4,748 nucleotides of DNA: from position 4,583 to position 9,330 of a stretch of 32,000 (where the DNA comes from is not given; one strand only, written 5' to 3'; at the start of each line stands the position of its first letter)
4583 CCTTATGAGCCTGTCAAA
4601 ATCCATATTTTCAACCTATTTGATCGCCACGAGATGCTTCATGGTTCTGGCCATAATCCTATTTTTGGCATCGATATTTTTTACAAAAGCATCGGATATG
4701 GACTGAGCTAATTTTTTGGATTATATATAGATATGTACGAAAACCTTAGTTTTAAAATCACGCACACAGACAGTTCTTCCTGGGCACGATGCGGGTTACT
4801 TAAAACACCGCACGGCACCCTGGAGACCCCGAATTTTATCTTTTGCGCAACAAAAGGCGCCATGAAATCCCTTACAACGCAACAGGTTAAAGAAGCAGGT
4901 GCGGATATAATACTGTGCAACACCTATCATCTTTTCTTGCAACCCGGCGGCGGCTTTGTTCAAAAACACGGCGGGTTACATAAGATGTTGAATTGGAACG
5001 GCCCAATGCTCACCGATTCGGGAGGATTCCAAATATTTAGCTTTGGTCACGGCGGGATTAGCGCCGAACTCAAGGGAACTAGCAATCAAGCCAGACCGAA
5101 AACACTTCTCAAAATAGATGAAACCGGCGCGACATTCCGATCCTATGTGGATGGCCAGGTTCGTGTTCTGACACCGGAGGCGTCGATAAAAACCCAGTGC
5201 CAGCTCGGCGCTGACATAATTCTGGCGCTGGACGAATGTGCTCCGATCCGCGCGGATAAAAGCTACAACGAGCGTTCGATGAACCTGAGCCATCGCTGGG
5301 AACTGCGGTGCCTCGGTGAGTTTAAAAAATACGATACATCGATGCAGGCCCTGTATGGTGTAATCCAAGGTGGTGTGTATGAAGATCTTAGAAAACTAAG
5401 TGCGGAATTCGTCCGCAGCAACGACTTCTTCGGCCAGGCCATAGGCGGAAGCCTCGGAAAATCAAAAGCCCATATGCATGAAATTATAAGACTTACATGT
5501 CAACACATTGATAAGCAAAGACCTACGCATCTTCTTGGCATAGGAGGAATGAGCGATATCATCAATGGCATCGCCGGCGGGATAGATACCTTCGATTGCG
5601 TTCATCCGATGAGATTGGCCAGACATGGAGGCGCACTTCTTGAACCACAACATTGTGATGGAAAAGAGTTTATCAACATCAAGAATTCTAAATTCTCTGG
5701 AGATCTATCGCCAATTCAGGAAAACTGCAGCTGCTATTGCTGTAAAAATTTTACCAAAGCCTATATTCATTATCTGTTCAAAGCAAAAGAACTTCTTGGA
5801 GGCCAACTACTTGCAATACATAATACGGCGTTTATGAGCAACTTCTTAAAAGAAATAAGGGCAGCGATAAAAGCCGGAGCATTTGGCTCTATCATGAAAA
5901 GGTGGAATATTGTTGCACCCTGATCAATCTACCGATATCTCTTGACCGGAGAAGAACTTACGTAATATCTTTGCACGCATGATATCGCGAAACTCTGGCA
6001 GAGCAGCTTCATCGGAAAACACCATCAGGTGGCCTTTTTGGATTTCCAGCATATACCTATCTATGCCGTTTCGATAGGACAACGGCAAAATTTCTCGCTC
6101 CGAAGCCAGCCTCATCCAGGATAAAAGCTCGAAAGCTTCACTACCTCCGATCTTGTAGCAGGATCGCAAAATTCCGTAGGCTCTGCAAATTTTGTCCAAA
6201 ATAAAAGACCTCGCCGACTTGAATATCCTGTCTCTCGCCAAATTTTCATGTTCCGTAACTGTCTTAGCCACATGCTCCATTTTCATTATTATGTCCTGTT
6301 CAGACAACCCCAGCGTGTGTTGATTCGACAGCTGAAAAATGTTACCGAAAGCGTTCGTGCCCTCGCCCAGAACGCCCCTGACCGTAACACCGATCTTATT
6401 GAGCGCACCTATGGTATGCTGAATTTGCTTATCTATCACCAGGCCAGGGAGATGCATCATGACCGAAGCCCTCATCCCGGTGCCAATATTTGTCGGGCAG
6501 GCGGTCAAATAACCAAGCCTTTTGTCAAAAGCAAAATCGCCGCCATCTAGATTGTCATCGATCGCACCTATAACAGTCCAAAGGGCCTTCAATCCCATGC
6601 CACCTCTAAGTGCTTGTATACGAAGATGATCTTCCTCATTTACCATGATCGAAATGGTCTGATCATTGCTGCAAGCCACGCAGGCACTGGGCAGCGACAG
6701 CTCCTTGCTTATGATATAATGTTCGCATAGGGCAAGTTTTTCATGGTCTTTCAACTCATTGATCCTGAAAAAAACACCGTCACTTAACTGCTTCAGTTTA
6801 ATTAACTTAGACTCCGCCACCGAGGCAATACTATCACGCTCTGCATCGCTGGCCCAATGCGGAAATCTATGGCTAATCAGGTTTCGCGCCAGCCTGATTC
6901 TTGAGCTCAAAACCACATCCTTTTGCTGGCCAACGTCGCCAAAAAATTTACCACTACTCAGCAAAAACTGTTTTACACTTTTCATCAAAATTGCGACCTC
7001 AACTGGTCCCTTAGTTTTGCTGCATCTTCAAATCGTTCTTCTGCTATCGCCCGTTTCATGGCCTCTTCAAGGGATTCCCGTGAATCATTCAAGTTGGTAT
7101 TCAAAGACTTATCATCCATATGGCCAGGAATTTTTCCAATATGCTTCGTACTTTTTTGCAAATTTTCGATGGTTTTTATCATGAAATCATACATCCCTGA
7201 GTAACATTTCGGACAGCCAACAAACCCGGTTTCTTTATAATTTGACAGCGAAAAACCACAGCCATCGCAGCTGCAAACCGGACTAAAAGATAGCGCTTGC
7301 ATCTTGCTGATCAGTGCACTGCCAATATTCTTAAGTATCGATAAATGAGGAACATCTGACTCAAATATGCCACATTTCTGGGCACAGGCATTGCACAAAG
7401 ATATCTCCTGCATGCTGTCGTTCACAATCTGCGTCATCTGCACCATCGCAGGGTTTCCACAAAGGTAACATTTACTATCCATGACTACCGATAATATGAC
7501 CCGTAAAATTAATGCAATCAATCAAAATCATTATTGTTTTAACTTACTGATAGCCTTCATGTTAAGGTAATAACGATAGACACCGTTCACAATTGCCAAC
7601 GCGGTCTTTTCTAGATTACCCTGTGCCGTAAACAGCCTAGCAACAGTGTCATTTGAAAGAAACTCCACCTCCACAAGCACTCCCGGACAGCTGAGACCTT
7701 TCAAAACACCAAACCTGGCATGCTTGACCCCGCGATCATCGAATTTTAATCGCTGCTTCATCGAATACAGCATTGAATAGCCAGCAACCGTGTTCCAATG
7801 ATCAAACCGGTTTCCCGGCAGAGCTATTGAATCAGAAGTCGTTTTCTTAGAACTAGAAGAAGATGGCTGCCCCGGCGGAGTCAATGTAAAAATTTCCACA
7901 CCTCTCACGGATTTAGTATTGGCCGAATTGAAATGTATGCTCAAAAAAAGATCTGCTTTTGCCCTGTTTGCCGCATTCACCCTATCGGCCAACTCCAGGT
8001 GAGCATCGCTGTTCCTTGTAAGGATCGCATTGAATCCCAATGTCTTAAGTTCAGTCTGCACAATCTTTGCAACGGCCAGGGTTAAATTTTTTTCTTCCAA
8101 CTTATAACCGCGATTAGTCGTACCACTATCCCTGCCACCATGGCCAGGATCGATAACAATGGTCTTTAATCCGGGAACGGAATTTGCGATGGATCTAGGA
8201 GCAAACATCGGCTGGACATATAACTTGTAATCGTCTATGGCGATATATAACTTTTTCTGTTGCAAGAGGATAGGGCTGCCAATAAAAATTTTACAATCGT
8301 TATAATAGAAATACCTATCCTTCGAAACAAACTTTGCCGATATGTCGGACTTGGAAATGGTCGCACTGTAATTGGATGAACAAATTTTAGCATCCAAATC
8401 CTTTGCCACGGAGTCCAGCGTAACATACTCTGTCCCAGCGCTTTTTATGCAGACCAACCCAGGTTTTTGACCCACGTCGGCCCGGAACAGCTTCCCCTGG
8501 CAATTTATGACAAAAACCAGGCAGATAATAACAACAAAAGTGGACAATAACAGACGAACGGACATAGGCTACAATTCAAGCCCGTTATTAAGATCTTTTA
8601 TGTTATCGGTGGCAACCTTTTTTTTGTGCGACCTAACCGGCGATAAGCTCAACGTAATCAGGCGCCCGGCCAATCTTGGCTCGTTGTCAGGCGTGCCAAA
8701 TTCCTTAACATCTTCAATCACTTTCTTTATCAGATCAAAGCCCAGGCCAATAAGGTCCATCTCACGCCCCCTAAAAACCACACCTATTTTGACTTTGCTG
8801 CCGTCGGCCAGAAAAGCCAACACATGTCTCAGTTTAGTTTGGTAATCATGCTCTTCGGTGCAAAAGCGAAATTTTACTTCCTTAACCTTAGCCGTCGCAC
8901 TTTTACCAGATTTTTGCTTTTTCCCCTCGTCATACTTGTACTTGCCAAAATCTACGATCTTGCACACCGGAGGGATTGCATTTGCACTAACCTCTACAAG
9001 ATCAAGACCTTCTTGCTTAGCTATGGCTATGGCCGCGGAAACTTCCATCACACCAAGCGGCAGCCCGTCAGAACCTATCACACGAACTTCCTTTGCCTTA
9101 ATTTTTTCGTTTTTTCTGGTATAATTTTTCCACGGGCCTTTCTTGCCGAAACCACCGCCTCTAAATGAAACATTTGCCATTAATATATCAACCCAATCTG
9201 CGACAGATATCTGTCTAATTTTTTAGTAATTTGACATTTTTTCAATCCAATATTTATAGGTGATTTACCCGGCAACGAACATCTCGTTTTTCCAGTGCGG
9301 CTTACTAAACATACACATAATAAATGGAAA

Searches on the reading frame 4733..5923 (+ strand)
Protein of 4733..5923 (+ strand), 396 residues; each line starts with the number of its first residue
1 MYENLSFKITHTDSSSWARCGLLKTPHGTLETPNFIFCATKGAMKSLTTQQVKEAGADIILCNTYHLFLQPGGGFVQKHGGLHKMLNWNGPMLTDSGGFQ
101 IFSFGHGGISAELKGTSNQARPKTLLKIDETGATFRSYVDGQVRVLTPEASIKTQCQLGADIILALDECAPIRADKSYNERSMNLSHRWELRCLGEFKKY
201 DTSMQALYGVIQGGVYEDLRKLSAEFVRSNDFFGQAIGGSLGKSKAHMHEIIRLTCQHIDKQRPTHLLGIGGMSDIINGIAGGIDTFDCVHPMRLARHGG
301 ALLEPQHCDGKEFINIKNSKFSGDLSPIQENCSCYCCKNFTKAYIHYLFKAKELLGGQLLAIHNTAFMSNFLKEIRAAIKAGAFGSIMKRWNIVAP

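Call 57: search_protein_families(library=pfam, proteins=[window:4733-5923:+], max_evalue=0.001)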
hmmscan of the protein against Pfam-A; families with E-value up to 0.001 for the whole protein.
window:4733-5923:+ (396 aa): 1 family
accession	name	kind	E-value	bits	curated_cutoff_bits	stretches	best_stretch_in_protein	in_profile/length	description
PF01702.25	TGT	-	3e-119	398.7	26.3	1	18-391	3-351/357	Queuine tRNA-ribosyltransferase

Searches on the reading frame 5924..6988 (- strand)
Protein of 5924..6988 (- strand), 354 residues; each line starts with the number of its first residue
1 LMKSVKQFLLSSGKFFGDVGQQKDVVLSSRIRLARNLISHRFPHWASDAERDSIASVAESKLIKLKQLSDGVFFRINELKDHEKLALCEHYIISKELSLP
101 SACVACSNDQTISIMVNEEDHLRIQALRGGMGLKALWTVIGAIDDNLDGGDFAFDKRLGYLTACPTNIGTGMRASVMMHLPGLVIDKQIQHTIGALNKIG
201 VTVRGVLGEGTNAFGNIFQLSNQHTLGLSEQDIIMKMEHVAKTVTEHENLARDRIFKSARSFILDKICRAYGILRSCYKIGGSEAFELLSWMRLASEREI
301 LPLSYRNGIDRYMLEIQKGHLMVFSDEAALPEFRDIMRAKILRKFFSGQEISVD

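Call 57: search_protein_families(library=pfam, proteins=[window:5924-6988:-], max_evalue=0.001)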
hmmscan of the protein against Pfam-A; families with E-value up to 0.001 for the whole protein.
window:5924-6988:- (354 aa): 1 family
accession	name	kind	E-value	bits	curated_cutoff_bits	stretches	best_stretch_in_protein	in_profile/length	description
PF00217.24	ATP-gua_Ptrans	-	2.2e-58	197.4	22.4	1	58-249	6-201/203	ATP:guanido phosphotransferase, C-terminal catalytic domain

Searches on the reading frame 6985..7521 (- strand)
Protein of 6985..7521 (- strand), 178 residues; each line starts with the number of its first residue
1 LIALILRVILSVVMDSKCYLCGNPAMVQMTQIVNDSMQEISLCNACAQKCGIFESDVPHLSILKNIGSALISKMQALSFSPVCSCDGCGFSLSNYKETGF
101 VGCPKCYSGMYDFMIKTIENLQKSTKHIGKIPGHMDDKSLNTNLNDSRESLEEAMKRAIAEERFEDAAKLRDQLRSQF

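Call 57: search_protein_families(library=pfam, proteins=[window:6985-7521:-], max_evalue=0.001)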
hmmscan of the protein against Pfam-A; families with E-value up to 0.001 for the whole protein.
window:6985-7521:- (178 aa): 1 family
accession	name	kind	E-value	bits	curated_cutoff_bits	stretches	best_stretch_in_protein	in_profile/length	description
PF02151.25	UVR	-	1e-07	31.9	21.5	1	149-175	5-31/36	UvrB/uvrC motif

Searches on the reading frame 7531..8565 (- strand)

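Call 57: search_protein_families(library=pfam, proteins=[window:7531-8565:-], max_evalue=0.001)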
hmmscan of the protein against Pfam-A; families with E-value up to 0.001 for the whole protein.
window:7531-8565:- (344 aa): 1 family
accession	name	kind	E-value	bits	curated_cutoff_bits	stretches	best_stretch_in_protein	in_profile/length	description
PF01520.23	Amidase_3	-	8.4e-44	150.1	27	1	136-329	1-172/174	N-acetylmuramoyl-L-alanine amidase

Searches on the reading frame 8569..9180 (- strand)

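Call 57: search_protein_families(library=pfam, proteins=[window:8569-9180:-], max_evalue=0.001)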
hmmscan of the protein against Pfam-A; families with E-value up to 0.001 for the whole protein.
window:8569-9180:- (203 aa): 2 families
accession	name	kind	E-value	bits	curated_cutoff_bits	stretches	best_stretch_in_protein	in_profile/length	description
PF05198.21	IF3_N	-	2.4e-28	98.6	26.9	1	24-90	2-68/70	Translation initiation factor IF-3, N-terminal domain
PF00707.27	IF3_C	-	9.4e-27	93.2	34.8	1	98-181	2-85/86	Translation initiation factor IF-3, C-terminal domain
